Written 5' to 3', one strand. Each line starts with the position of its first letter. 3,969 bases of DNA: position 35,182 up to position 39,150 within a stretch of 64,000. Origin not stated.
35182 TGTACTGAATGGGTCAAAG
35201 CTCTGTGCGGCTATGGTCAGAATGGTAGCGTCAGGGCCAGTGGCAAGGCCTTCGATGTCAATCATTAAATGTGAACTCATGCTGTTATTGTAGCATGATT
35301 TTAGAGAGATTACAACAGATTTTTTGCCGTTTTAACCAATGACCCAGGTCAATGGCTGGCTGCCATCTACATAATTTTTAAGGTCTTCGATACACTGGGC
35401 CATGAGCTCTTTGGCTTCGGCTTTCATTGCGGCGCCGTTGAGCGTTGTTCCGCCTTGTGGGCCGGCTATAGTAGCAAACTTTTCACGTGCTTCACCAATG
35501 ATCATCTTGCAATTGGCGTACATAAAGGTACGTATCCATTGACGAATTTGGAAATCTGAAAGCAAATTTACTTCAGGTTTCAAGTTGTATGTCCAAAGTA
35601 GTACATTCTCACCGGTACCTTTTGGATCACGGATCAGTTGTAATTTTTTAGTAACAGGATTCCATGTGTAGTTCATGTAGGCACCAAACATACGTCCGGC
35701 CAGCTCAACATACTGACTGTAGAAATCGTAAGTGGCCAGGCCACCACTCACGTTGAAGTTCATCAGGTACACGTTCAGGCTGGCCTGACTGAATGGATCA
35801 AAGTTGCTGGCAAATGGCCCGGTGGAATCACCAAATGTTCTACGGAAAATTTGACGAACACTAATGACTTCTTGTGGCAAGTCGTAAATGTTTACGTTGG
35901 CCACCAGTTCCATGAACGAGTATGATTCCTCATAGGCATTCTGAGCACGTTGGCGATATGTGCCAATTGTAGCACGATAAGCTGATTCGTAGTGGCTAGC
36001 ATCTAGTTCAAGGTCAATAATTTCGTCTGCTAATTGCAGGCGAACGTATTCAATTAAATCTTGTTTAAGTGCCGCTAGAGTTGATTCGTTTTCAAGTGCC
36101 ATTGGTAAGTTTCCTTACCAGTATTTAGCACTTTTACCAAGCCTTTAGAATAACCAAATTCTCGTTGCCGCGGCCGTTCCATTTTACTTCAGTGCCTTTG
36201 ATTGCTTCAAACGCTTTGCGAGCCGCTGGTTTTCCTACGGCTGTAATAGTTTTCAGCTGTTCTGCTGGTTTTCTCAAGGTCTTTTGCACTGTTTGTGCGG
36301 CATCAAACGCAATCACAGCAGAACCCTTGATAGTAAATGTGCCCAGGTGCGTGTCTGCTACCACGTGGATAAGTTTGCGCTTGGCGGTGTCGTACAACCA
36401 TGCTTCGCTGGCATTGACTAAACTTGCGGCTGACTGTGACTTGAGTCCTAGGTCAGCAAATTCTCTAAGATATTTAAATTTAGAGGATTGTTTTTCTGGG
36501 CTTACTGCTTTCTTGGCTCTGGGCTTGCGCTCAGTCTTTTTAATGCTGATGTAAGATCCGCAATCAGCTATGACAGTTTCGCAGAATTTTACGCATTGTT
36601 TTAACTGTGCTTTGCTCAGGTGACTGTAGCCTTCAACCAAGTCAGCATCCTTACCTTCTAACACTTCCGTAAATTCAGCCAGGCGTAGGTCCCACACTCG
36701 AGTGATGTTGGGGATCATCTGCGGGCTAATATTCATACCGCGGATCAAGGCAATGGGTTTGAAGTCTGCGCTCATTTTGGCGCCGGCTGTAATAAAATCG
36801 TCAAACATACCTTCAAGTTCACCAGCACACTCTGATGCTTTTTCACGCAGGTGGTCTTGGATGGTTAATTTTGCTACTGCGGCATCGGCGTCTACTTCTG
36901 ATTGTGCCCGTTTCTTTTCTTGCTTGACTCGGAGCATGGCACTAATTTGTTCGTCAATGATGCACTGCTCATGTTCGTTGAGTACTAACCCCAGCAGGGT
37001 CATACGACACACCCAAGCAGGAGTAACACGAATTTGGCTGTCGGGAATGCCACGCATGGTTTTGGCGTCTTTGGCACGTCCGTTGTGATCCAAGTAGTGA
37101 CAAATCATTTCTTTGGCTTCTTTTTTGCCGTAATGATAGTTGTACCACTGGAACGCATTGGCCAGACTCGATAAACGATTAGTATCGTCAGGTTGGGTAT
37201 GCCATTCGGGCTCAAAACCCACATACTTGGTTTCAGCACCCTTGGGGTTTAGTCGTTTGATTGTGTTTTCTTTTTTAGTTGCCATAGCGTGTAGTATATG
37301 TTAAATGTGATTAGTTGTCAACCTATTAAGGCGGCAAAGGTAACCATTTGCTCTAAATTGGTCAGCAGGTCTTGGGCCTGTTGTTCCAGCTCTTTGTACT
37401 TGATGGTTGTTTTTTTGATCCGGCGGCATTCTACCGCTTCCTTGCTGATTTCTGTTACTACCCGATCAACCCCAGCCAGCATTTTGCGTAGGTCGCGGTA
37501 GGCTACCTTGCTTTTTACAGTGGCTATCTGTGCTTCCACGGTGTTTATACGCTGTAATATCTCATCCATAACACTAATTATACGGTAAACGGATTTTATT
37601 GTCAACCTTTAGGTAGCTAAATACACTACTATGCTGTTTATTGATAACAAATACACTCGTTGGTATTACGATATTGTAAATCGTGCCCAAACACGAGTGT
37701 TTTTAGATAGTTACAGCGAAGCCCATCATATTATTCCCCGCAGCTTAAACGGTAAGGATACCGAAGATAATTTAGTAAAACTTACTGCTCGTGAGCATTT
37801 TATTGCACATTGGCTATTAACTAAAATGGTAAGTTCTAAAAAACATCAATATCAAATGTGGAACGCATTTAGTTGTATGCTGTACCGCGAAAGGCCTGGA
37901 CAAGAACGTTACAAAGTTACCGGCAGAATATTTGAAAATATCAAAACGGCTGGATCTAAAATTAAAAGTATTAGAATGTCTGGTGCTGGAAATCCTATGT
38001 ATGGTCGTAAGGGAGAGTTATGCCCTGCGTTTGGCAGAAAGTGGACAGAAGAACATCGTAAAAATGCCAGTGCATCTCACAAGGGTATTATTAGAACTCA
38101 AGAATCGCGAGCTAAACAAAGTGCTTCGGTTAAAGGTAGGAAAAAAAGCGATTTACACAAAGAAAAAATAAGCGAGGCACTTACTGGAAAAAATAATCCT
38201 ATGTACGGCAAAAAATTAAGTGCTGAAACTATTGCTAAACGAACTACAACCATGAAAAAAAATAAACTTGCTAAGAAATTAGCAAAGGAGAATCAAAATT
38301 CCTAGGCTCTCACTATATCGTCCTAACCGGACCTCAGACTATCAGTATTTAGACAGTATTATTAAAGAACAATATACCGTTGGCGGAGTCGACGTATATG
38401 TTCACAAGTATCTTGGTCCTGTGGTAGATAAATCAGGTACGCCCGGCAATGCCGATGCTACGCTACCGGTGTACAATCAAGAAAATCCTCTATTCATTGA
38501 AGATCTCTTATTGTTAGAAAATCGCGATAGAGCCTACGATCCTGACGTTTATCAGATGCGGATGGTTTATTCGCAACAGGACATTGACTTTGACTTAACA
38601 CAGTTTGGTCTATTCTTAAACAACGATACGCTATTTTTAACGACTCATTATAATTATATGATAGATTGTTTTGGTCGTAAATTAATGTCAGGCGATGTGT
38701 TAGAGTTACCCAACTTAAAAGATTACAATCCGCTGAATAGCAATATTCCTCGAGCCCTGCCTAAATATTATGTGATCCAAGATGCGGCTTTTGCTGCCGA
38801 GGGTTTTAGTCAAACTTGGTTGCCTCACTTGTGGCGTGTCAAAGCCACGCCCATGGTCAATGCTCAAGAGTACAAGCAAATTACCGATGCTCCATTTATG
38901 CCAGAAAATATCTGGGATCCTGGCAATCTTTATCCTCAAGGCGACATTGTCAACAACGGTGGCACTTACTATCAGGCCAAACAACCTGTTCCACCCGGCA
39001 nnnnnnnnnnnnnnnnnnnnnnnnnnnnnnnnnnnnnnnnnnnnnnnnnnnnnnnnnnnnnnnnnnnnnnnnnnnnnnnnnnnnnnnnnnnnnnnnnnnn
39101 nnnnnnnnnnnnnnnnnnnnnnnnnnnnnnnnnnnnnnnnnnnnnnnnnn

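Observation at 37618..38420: Homing endonuclease appears to have taken the neck gene's promoter and start, leaving gp14 with an SD plus ATT start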

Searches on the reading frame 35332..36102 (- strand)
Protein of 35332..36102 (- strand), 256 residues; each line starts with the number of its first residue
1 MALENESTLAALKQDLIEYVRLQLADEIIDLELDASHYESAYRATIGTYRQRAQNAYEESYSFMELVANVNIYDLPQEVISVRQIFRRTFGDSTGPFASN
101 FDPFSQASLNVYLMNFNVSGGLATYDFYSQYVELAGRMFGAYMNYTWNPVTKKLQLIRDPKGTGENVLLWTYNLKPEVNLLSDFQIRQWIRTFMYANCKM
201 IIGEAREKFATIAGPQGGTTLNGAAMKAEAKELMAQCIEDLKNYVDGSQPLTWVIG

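Call 6: search_protein_families(library=phrogs, proteins=[window:35332-36102:-], max_evalue=0.001)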
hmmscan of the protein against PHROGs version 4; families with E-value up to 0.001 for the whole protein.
window:35332-36102:- (256 aa): 1 family
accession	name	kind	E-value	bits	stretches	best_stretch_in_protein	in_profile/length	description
phrog_211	-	connector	5e-25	88.9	1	12-247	726-967/976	head-tail adaptor Ad2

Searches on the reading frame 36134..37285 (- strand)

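Call 4: search_protein_families(library=pfam, proteins=[window:36134-37285:-], max_evalue=0.01)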
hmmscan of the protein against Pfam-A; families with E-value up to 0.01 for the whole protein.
window:36134-37285:- (383 aa): 0 families

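Call 6: search_protein_families(library=phrogs, proteins=[window:36134-37285:-], max_evalue=0.001)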
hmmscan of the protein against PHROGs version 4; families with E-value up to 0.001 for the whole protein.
window:36134-37285:- (383 aa): 1 family
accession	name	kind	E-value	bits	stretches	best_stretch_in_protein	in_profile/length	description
phrog_11903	-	unknown function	2.1e-65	222.3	1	1-382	1-382/383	-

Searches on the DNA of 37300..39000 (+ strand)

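Call 3: search_dna_similar(query=window:37300-39000:+, collection=phages, mode=near, max_rows=40)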
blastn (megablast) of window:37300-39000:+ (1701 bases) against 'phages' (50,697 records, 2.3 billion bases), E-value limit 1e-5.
No match.

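Call 32: search_rna_families(source=window, start=37300, end=38700, threshold=evalue, max_evalue=1)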
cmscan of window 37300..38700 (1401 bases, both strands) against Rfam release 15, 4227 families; matches with E-value up to 1: 2.
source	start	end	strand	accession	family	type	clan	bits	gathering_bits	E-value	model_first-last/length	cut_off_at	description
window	37656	37683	+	RF01107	SBRMV1_UPD-PKf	Cis-reg;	-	19.9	39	0.88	1-27/27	no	Pseudoknot of upstream pseudoknot domain (UPD) of the 3'UTR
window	38232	38398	+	RF01402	STnc150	Gene; sRNA;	-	17.1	60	0.58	1-267/267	no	STnc150 Hfq binding RNA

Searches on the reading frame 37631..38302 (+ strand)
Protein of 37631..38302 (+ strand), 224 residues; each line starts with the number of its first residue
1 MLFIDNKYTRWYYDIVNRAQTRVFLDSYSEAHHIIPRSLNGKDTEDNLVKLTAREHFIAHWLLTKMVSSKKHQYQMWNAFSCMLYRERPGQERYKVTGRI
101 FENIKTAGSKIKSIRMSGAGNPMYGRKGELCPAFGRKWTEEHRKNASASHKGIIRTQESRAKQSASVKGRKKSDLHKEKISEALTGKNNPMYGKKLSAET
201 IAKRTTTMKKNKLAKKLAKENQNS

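Call 4: search_protein_families(library=pfam, proteins=[window:37631-38302:+], max_evalue=0.01)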
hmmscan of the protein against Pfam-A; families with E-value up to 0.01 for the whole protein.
window:37631-38302:+ (224 aa): 2 families
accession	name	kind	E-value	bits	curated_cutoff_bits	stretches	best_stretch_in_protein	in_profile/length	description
PF07460.16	NUMOD3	-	8.9e-15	54.8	20.4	1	169-203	1-35/37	NUMOD3 motif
PF01844.29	HNH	-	6.7e-05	23.4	21.4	1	28-49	13-34/47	HNH endonuclease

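Call 6: search_protein_families(library=phrogs, proteins=[window:37631-38302:+], max_evalue=0.001)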
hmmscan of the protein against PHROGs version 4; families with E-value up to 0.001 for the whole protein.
window:37631-38302:+ (224 aa): 4 families
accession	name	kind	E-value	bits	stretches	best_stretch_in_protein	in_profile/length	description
phrog_655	-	DNA, RNA and nucleotide metabolism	2.1e-46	160.4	1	5-209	26-192/343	homing endonuclease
phrog_10088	-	DNA, RNA and nucleotide metabolism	1.6e-11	45.1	1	8-81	3-76/331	homing endonuclease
phrog_12434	-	DNA, RNA and nucleotide metabolism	9.4e-09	36.2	1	20-76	29-87/292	HNH endonuclease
phrog_314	-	DNA, RNA and nucleotide metabolism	7.5e-08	32.7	1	136-211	273-339/574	homing endonuclease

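Call 51: search_solved_structures(query=window:37631-38302:+, max_evalue=0.01)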
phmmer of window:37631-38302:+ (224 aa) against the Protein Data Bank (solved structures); distinct sequences matched with E-value up to 0.01: 0.
